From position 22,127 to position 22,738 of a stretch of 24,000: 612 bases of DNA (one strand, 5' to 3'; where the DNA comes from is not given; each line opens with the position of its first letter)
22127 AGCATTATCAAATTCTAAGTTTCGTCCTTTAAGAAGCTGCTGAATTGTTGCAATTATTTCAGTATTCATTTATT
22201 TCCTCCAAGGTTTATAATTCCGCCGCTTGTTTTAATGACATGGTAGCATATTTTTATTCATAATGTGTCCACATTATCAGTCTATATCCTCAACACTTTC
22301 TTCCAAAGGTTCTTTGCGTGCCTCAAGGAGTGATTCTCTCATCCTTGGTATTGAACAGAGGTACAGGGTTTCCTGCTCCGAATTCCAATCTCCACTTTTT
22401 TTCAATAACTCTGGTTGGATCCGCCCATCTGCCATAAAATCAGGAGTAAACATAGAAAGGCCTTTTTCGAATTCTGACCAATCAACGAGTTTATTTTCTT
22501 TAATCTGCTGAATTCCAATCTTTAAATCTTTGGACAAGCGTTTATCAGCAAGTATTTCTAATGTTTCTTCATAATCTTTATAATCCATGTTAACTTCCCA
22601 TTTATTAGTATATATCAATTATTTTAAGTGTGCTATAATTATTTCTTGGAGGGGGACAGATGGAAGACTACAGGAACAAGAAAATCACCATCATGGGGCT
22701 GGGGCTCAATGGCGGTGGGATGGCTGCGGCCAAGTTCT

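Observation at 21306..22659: AT-rich two-gene island (antitoxin-like ORF + GIY-YIG nuclease) inserted between tatD and murD: candidate toxin/defence or selfish module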

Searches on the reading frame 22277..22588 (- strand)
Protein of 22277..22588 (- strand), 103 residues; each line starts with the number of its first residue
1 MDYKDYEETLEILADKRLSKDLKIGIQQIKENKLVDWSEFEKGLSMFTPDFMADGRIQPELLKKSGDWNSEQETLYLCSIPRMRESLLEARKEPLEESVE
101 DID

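Call 5: search_protein_families(library=padloc, proteins=[window:22277-22588:-], max_evalue=1)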
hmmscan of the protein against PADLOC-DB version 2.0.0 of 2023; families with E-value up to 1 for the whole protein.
window:22277-22588:- (103 aa): 0 families

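Call 6: search_protein_families(library=ncbifam, proteins=[window:22277-22588:-], max_evalue=1)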
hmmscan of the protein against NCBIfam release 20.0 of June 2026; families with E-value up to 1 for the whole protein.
window:22277-22588:- (103 aa): 1 family
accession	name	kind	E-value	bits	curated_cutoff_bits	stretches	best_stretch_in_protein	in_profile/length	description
NF047862.1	VapBLeptosp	equivalog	0.0022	18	100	1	33-61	42-70/76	type II toxin-antitoxin system antitoxin VapB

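Call 7: search_protein_families(library=phrogs, proteins=[window:22277-22588:-], max_evalue=1)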
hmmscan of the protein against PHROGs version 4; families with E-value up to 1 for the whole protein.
window:22277-22588:- (103 aa): 0 families

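Call 10: search_protein_families(library=pfam, proteins=[window:22277-22588:-], max_evalue=1)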
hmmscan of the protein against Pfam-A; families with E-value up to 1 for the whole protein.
window:22277-22588:- (103 aa): 1 family
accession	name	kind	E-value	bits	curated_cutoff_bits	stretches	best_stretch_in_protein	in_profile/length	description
PF02604.26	PhdYeFM_antitox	-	0.0024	18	29.8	1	67-93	44-70/74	Antitoxin Phd_YefM, type II toxin-antitoxin system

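Call 18: find_homologous_proteins(query=window:22277-22588:-, max_evalue=0.01)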
Query window:22277-22588:- (103 aa): 12 proteins with E <= 0.01 among 15 candidates.
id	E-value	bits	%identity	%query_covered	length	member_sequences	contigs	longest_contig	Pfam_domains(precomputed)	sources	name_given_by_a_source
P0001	3.8e-54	199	91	100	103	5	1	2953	-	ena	-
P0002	4.3e-52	192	87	100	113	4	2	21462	-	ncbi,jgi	jgi:hypothetical protein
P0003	3.1e-32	128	62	95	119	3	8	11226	-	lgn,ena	-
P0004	2.6e-28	116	92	59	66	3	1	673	-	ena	-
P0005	2.8e-24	103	84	59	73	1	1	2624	-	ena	-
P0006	4.9e-24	102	82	59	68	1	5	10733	-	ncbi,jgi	jgi:hypothetical protein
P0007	3.3e-12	64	61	55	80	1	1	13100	PF02604.27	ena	-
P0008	3.5e-12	64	61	55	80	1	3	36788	PF02604.27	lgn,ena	-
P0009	1.8e-9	55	60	50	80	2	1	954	PF02604.27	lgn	-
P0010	2.1e-8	52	69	41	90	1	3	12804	PF02604.27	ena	-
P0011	4.9e-8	51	67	41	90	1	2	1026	PF02604.27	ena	-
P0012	5.4e-8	51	67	41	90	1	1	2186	PF02604.27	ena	-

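Call 22: find_encoding_contigs(protein=P0002, flank=6000, max_places=6)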
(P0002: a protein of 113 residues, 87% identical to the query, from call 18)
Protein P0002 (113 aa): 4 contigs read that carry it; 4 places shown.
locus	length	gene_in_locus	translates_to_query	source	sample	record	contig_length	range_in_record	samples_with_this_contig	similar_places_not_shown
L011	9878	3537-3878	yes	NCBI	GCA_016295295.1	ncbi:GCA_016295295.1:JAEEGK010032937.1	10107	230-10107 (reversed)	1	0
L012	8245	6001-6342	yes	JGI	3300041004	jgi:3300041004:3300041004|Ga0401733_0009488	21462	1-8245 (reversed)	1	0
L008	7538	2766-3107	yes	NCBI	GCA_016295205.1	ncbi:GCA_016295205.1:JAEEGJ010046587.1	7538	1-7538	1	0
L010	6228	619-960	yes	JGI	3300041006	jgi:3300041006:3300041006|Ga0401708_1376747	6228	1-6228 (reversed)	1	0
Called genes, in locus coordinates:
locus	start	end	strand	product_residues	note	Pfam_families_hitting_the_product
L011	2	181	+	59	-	?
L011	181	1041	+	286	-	PF02219:MTHFR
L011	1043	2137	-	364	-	PF03372:Exo_endo_phos (weak), PF19580:Exo_endo_phos_3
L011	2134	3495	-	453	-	PF21799:MurD-like_N, PF08245:Mur_ligase_M, PF02875:Mur_ligase_C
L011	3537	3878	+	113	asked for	-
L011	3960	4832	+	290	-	-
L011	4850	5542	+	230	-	PF01026:TatD_DNase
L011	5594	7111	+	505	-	PF08903:DUF1846, PF20921:DUF1846_C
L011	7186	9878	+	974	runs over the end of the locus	?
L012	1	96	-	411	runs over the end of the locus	PF01494:FAD_binding_3 (weak), PF03486:HI0933_like, PF22780:HI0933_like_1st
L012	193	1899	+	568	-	PF00501:AMP-binding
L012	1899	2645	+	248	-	PF00977:His_biosynth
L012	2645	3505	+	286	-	PF02219:MTHFR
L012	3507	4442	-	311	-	PF03372:Exo_endo_phos (weak), PF19580:Exo_endo_phos_3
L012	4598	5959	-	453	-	PF21799:MurD-like_N, PF08245:Mur_ligase_M, PF02875:Mur_ligase_C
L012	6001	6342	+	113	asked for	-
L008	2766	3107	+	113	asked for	-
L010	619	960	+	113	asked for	-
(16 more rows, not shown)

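Call 23: find_encoding_contigs(protein=P0003, flank=6000, max_places=8)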
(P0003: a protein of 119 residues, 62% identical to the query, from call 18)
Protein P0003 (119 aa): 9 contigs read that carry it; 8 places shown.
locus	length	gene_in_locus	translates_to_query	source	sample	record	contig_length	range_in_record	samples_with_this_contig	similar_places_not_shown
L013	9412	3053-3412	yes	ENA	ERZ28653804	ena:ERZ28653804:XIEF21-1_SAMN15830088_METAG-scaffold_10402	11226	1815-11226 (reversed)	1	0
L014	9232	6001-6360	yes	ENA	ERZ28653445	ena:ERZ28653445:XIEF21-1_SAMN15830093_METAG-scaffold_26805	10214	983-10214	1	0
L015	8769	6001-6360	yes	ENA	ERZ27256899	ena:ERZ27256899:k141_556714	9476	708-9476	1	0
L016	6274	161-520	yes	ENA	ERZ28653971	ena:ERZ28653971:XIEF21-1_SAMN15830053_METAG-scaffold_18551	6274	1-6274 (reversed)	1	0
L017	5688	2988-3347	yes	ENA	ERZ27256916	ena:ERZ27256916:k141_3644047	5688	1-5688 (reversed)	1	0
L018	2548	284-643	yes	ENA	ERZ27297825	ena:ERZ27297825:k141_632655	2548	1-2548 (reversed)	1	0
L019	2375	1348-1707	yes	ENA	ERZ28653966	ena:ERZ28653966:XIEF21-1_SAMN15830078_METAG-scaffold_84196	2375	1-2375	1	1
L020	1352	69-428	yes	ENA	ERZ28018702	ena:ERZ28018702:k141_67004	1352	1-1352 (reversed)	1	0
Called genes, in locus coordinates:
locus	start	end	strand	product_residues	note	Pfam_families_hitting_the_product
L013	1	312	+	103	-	?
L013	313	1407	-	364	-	PF19580:Exo_endo_phos_3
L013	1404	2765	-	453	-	PF21799:MurD-like_N, PF08245:Mur_ligase_M, PF02875:Mur_ligase_C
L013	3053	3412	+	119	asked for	-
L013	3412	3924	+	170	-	-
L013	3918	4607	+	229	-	PF01026:TatD_DNase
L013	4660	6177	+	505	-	PF08903:DUF1846, PF20921:DUF1846_C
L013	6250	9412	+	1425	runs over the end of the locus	PF01869:BcrAD_BadFG, PF09989:DUF2229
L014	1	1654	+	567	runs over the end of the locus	PF00501:AMP-binding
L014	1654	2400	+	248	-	PF00977:His_biosynth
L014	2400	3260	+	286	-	PF02219:MTHFR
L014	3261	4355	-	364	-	PF19580:Exo_endo_phos_3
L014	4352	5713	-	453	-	PF21799:MurD-like_N, PF08245:Mur_ligase_M, PF02875:Mur_ligase_C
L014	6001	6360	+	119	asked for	-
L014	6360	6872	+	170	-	-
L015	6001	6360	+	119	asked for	-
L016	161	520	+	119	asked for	-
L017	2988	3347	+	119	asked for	-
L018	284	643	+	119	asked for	-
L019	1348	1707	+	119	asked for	-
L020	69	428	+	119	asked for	-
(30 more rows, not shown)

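Call 43: find_encoding_contigs(protein=P0006, flank=4000, max_places=5)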
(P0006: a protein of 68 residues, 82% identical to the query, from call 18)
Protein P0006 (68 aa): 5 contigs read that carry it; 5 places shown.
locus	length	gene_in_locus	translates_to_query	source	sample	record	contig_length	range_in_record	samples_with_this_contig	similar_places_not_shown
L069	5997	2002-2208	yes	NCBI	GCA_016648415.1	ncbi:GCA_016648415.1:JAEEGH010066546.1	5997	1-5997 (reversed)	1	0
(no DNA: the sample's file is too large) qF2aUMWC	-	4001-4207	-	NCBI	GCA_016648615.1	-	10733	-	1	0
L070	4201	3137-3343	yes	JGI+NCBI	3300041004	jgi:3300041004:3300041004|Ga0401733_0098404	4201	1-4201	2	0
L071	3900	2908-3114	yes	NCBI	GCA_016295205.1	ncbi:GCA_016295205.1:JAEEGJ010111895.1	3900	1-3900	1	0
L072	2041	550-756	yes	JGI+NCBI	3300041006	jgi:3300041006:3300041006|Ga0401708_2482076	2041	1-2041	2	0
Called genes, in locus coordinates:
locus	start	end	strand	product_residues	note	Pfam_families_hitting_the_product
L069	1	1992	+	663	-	?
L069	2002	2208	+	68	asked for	-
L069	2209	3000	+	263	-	PF01541:GIY-YIG (weak)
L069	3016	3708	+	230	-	PF01026:TatD_DNase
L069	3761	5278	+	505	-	PF08903:DUF1846, PF20921:DUF1846_C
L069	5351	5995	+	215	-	?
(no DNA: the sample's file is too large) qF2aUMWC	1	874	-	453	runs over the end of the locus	PF21799:MurD-like_N, PF08245:Mur_ligase_M, PF02875:Mur_ligase_C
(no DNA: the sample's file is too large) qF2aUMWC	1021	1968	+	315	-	-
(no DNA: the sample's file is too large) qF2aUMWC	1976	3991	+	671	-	PF02384:N6_Mtase, PF07669:Eco57I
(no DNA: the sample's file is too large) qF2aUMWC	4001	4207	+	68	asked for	-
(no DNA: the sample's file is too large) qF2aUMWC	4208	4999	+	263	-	PF01541:GIY-YIG (weak)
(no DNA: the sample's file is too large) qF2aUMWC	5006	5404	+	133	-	?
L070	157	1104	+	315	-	-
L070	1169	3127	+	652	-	PF02384:N6_Mtase, PF07669:Eco57I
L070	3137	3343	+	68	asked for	-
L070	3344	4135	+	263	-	PF01541:GIY-YIG (weak)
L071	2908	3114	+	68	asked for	-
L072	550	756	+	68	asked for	-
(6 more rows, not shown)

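Call 44: find_encoding_contigs(protein=P0008, flank=3000, max_places=3)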
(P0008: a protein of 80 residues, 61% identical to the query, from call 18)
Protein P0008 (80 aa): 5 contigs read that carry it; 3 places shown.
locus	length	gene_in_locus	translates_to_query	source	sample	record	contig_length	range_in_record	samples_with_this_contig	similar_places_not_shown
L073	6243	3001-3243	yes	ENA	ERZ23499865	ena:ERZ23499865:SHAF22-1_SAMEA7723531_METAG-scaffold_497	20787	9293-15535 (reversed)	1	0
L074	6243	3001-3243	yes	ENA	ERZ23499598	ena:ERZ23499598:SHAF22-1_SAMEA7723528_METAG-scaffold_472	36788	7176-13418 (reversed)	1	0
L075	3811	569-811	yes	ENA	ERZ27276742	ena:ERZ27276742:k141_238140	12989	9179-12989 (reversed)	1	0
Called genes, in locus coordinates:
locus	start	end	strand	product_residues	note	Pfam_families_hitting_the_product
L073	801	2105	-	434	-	PF00145:DNA_methylase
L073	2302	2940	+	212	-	PF00239:Resolvase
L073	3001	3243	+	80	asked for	PF02604:PhdYeFM_antitox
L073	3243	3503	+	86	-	PF05016:ParE_toxin (weak), PF06769:YoeB_toxin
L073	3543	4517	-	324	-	-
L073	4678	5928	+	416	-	PF14689:SPOB_a, PF02518:HATPase_c, PF14501:HATPase_c_5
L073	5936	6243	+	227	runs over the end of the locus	PF00072:Response_reg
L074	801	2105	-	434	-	PF00145:DNA_methylase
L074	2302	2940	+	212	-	PF00239:Resolvase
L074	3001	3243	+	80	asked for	PF02604:PhdYeFM_antitox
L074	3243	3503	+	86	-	PF05016:ParE_toxin (weak), PF06769:YoeB_toxin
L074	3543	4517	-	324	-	-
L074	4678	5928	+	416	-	PF14689:SPOB_a, PF02518:HATPase_c, PF14501:HATPase_c_5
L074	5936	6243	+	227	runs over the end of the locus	PF00072:Response_reg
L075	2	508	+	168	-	?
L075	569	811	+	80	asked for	PF02604:PhdYeFM_antitox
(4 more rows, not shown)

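Call 45: find_encoding_contigs(protein=P0010, flank=3000, max_places=3)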
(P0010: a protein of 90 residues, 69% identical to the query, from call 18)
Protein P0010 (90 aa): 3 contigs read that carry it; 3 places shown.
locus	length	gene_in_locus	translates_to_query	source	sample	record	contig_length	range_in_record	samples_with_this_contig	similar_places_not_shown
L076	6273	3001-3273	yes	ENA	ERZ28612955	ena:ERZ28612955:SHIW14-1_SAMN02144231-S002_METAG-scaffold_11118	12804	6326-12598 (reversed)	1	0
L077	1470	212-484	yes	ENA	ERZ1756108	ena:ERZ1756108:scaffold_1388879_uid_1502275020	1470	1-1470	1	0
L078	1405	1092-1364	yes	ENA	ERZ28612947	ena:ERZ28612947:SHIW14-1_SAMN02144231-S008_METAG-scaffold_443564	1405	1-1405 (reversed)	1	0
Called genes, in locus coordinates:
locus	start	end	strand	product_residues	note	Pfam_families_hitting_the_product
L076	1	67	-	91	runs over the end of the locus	?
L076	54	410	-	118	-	PF06296:RelE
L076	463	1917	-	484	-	PF04616:Glyco_hydro_43, PF03422:CBM_6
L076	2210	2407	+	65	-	-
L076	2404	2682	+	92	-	PF01381:HTH_3 (weak)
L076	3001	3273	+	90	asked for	PF02604:PhdYeFM_antitox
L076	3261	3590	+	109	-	PF05016:ParE_toxin (weak)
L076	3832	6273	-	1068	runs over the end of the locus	-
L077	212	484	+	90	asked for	PF02604:PhdYeFM_antitox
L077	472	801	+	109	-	PF05016:ParE_toxin (weak)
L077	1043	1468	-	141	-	?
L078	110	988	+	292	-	PF04055:Radical_SAM, PF13353:Fer4_12 (weak)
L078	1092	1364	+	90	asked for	PF02604:PhdYeFM_antitox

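Call 49: search_protein_families(library=padloc, proteins=[L069:2209-2997:+, L013:3412-3921:+, L070:157-1101:+, L070:1169-3124:+, L013:2895-3077:+, L013:3053-3409:+], max_evalue=0.1)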
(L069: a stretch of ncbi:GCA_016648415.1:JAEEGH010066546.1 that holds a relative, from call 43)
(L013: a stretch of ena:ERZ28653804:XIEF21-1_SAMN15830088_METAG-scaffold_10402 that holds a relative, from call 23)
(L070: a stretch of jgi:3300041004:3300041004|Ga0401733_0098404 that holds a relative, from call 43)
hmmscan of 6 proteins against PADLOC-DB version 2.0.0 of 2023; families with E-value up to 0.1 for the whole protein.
L069:2209-2997:+ (263 aa): 3 families
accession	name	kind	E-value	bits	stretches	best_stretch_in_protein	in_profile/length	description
PDLC03973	UzuA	-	1.2e-58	196.9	1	33-263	37-278/278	-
PDLC03974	UzuA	-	1.5e-51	173.7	1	36-263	71-310/310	-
PDLC03701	HEase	-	3.6e-08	31.6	1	171-261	3-91/271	homing endonuclease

L013:3412-3921:+ (170 aa): 0 families

L070:157-1101:+ (315 aa): 0 families

L070:1169-3124:+ (652 aa): 88 families (the best 25 are shown)
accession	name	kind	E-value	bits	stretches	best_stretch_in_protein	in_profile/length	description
PDLC03318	MTase_II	-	1.7e-79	266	2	6-181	200-389/723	Type II methyltransferase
PDLC03034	MTase_I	-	4.6e-60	201.6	2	230-422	456-642/672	Type I methyltransferase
PDLC03018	MTase_I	-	9.7e-57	190.9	2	4-226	165-397/749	Type I methyltransferase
PDLC03021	MTase_I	-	8.3e-55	184.5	1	76-458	102-445/491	Type I methyltransferase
PDLC03030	MTase_I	-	1.7e-51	173.5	1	9-373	189-585/670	Type I methyltransferase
PDLC03218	MTase_II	-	1.5e-48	163.7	1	15-421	131-531/532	Type II methyltransferase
PDLC04134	mad2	-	7.1e-48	161.6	1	4-414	136-469/492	mads_2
PDLC03026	MTase_I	-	2.4e-44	150.3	1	23-382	19-368/487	Type I methyltransferase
PDLC03025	MTase_I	-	6.4e-35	118.9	1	84-382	107-384/569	Type I methyltransferase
PDLC03357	MTase_II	-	7.8e-35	118.3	1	13-392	8-358/620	Type II methyltransferase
PDLC03311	MTase_II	-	4.5e-27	92.8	2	128-375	10-215/464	Type II methyltransferase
PDLC03031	MTase_I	-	6.4e-26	88.8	1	134-371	183-405/834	Type I methyltransferase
PDLC03036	MTase_I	-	8.7e-25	85.2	1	98-388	172-450/635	Type I methyltransferase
PDLC03317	MTase_II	-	1.1e-22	78.3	1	31-430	184-595/831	Type II methyltransferase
PDLC03335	MTase_II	-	2.6e-21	73.9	1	44-348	5-284/607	Type II methyltransferase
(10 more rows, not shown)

L013:2895-3077:+ (61 aa): 0 families

L013:3053-3409:+ (119 aa): 0 families

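Call 50: search_protein_families(library=pfam, proteins=[L069:2209-2997:+, L013:3412-3921:+, L070:157-1101:+, L070:1169-3124:+, L013:2895-3077:+, L013:3053-3409:+], max_evalue=0.1)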
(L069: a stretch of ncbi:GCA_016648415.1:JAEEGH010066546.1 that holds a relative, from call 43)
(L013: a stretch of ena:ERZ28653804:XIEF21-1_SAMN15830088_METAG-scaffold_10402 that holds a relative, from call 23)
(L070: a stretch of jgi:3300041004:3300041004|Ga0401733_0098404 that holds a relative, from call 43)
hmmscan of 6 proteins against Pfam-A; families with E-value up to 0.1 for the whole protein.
L069:2209-2997:+ (263 aa): 3 families
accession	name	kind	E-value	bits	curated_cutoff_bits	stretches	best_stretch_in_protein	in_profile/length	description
PF01541.30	GIY-YIG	-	1.5e-06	28.8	22.6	1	171-258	2-75/78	GIY-YIG catalytic domain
PF19835.5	SegE_GIY-YIG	-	0.0074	17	25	1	173-256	20-110/123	Putative endonuclease segE, GIY-YIG domain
PF20411.3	DUF6697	-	0.013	15.8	23.9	1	15-105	25-109/177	Domain of unknown function (DUF6697)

L013:3412-3921:+ (170 aa): 8 families
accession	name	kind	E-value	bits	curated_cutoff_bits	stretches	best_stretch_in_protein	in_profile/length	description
PF00561.26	Abhydrolase_1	-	7.8e-05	22.9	25.8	0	110-155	197-243/245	alpha/beta hydrolase fold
PF06821.19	Ser_hydrolase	-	0.00015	22.2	22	1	46-150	43-153/172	Serine hydrolase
PF12146.15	Hydrolase_4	-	0.00019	21.2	27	1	102-155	181-237/239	Serine aminopeptidase, S33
PF20408.4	Abhydrolase_11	-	0.0012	19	27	1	107-157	122-172/193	Alpha/beta hydrolase domain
PF12697.13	Abhydrolase_6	-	0.0033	18.6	26.3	0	4-89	1-93/217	Alpha/beta hydrolase family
PF10230.15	LIDHydrolase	-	0.0057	16.8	27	1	45-92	71-121/262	Lipid-droplet associated hydrolase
PF21778.2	DUF6873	-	0.014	15.2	27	0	116-148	187-219/228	Family of unknown function (DUF6873)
PF05728.18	UPF0227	-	0.015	15.6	21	0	4-90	2-90/187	Uncharacterised protein family (UPF0227)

L070:157-1101:+ (315 aa): 1 family
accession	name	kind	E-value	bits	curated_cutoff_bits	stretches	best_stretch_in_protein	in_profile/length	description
PF24049.1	YOMG_N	-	0.033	14.7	27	1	58-106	38-86/89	YOMG N-terminal domain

L070:1169-3124:+ (652 aa): 8 families
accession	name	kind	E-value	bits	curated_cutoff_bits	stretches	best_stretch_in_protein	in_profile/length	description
PF02384.22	N6_Mtase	-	2e-36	126.4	20.4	1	125-407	16-266/311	N-6 DNA Methylase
PF07669.17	Eco57I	-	5.1e-14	53.2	25.3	1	194-348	3-165/171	Eco57I restriction-modification methylase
PF01170.24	UPF0020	-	2.6e-05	24.4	22.3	1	153-259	25-133/197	RMKL-like, methyltransferase domain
PF20473.4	MmeI_Mtase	-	3.2e-05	23.7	27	1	158-227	21-98/259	MmeI, DNA-methyltransferase domain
PF11599.14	AviRa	-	0.0016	18.4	25.7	1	144-224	38-112/232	RRNA methyltransferase AviRa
PF05175.20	MTS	-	0.0089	16.1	23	0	229-264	79-115/170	Methyltransferase small domain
PF13847.12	Methyltransf_31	-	0.01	16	27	1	157-326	4-118/145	Methyltransferase domain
PF01390.26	SEA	-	0.012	16.2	26.4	1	56-106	22-73/106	SEA domain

L013:2895-3077:+ (61 aa): 2 families
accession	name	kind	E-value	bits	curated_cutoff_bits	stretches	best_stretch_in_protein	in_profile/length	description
PF11691.13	DUF3288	-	0.054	14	25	1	7-59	12-62/89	Protein of unknown function (DUF3288)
PF00531.28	Death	-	0.089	13.4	22.6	0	15-60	15-59/86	Death domain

L013:3053-3409:+ (119 aa): 1 family
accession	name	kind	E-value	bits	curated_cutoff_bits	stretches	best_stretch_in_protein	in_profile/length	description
PF02604.26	PhdYeFM_antitox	-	0.0012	19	29.8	1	77-106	41-70/74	Antitoxin Phd_YefM, type II toxin-antitoxin system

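Call 77: find_encoding_contigs(protein=P0001, flank=3000, max_places=3)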
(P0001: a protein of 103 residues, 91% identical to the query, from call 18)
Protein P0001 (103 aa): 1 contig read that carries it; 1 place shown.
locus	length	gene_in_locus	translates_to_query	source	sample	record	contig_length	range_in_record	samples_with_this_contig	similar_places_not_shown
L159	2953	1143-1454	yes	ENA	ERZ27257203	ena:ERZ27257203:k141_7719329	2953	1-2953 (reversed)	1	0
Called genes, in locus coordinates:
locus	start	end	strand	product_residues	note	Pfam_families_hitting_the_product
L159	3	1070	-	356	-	?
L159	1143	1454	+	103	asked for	-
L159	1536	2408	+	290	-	-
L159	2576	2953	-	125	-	?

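Call 78: find_encoding_contigs(protein=P0005, flank=3000, max_places=3)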
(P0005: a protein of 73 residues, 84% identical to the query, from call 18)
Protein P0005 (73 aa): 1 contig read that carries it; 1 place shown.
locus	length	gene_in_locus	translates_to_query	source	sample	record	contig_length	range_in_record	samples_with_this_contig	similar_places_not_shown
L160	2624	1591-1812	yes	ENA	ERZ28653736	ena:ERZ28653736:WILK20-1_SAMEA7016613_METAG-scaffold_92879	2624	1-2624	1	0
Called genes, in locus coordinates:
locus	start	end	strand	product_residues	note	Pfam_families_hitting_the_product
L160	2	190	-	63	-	?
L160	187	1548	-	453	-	PF21799:MurD-like_N, PF08245:Mur_ligase_M, PF02875:Mur_ligase_C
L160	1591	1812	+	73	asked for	-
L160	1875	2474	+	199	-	-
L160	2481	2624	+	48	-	?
